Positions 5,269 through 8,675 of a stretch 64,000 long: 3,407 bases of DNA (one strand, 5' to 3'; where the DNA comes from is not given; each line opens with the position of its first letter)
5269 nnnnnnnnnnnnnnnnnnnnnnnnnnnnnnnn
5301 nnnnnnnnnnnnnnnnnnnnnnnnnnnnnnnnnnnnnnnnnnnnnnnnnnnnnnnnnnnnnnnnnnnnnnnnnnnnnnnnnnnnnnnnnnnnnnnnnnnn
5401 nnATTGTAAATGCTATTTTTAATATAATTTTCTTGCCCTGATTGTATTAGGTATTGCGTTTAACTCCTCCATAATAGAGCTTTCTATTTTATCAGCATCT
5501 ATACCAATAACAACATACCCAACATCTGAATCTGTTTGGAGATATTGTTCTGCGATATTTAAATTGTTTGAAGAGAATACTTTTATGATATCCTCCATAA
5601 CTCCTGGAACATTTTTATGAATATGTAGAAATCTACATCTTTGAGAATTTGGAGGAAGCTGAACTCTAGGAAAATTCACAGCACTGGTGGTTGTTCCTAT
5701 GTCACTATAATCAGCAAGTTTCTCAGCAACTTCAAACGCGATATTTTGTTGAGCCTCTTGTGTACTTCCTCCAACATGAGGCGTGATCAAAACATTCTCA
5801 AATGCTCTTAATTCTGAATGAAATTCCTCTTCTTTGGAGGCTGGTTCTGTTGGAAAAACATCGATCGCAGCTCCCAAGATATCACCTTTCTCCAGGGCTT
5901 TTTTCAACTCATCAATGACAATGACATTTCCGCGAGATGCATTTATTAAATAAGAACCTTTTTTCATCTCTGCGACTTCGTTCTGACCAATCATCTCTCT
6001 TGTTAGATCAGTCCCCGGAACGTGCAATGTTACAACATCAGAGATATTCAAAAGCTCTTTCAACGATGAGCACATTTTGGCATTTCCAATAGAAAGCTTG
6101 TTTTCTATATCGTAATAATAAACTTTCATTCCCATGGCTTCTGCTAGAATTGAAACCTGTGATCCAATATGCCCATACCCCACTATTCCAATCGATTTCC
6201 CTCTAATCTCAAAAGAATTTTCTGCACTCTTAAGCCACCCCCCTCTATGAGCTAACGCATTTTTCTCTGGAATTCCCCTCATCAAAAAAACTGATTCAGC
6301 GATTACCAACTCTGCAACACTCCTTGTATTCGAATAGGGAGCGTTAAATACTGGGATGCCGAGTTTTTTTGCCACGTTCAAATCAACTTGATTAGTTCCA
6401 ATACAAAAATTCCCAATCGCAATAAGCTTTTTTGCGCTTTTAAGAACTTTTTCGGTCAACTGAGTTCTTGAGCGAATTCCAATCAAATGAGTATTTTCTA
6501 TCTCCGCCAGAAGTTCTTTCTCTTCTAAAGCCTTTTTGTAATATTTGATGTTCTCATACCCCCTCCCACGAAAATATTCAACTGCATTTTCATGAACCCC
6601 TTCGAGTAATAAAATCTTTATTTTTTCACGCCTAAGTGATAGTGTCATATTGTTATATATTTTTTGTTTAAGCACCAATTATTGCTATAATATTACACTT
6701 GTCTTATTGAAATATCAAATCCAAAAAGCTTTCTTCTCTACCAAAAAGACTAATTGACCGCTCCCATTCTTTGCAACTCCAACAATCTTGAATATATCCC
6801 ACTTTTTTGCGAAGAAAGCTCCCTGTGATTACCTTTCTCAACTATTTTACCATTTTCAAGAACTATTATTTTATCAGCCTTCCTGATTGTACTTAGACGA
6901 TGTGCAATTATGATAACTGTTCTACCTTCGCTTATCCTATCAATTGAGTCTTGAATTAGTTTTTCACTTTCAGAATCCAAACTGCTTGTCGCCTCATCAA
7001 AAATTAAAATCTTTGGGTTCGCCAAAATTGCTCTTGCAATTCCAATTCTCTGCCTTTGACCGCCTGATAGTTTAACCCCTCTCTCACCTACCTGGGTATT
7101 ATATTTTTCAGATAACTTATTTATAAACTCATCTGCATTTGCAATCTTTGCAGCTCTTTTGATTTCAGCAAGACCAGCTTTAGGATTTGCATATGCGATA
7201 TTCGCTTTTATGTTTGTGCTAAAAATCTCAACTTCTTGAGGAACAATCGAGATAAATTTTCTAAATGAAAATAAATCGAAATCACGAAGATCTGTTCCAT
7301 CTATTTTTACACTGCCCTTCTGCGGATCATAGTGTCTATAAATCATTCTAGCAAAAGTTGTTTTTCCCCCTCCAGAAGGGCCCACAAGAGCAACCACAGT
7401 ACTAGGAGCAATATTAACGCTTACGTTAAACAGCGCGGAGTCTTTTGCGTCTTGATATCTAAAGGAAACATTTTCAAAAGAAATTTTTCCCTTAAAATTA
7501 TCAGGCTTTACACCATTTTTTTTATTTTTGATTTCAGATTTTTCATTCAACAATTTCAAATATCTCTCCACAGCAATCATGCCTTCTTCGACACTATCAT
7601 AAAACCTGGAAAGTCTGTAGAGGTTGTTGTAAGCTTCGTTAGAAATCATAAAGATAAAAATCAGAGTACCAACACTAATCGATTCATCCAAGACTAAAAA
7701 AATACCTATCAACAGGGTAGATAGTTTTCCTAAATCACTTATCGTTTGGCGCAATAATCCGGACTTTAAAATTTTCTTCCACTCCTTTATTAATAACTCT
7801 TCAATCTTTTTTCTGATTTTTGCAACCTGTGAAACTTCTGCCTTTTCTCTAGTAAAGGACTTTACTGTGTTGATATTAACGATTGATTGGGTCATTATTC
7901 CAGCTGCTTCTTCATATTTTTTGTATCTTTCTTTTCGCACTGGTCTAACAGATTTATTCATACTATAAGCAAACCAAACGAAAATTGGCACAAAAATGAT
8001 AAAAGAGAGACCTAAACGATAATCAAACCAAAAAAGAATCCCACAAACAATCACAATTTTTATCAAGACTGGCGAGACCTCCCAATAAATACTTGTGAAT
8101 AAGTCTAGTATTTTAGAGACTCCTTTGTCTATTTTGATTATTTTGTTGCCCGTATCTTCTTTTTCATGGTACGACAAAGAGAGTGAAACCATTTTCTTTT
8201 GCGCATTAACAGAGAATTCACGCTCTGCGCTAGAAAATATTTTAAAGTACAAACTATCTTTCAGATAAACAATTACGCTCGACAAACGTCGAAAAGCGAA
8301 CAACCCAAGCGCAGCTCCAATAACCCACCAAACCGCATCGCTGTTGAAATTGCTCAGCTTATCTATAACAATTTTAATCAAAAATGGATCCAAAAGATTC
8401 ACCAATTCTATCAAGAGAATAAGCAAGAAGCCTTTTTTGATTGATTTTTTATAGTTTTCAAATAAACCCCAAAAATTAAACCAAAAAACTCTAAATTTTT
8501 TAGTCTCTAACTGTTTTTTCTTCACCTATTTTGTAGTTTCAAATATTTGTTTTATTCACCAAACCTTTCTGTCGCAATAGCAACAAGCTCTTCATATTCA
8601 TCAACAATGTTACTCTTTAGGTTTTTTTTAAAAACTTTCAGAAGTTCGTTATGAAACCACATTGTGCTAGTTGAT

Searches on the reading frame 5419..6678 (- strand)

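Call 67: search_protein_families(library=pfam, proteins=[window:5419-6678:-], max_evalue=0.001)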
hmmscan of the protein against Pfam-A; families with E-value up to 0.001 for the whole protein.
window:5419-6678:- (419 aa): 4 families
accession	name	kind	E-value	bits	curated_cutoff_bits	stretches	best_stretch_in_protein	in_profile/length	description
PF02826.25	2-Hacid_dh_C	-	4.2e-48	163.5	25.1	1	132-303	7-178/178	D-isomer specific 2-hydroxyacid dehydrogenase, NAD binding domain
PF00389.36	2-Hacid_dh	-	1.7e-35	122.1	24.6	1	22-335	1-134/134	D-isomer specific 2-hydroxyacid dehydrogenase, catalytic domain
PF22629.2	ACT_AHAS_ss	-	3.5e-14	53.1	27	1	351-414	2-67/67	AHAS small subunit-like ACT domain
PF03446.21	NAD_binding_2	-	5.9e-07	30.1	21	1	162-267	1-112/161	NAD binding domain of 6-phosphogluconate dehydrogenase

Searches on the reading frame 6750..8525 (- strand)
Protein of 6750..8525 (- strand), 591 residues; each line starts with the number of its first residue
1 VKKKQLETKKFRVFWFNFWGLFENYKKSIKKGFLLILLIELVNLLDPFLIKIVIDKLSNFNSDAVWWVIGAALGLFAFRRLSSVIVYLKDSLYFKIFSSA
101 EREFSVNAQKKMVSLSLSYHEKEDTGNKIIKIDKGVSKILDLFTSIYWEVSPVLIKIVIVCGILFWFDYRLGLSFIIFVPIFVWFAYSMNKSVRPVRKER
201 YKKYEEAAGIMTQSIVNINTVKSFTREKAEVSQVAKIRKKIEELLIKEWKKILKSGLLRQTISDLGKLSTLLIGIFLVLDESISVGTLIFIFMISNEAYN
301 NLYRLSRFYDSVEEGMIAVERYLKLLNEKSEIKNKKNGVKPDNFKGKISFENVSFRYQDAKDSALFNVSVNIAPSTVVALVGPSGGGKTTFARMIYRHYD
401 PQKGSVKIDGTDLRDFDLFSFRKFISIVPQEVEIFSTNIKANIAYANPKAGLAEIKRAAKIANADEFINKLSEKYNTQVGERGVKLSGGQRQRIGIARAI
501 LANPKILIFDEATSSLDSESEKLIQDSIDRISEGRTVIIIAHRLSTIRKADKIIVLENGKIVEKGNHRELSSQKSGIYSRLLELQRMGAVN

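Call 67: search_protein_families(library=pfam, proteins=[window:6750-8525:-], max_evalue=0.001)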
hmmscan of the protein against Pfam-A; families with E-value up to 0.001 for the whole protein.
window:6750-8525:- (591 aa): 5 families
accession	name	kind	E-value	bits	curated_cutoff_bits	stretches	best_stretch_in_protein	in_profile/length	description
PF00664.28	ABC_membrane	-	3.1e-32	112.8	28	1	32-296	4-268/274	ABC transporter transmembrane region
PF00005.33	ABC_tran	-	9.4e-32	110.9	25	1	366-514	2-137/137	ABC transporter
PF02463.25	SMC_N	-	6.6e-07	29.4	40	1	63-556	42-211/220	RecF/RecN/SMC N terminal domain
PF06414.18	Zeta_toxin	-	0.00068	19.6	22.3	0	377-415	18-56/199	Zeta toxin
PF00004.35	AAA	-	0.00099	20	21.2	0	379-547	2-114/131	ATPase family associated with various cellular activities (AAA)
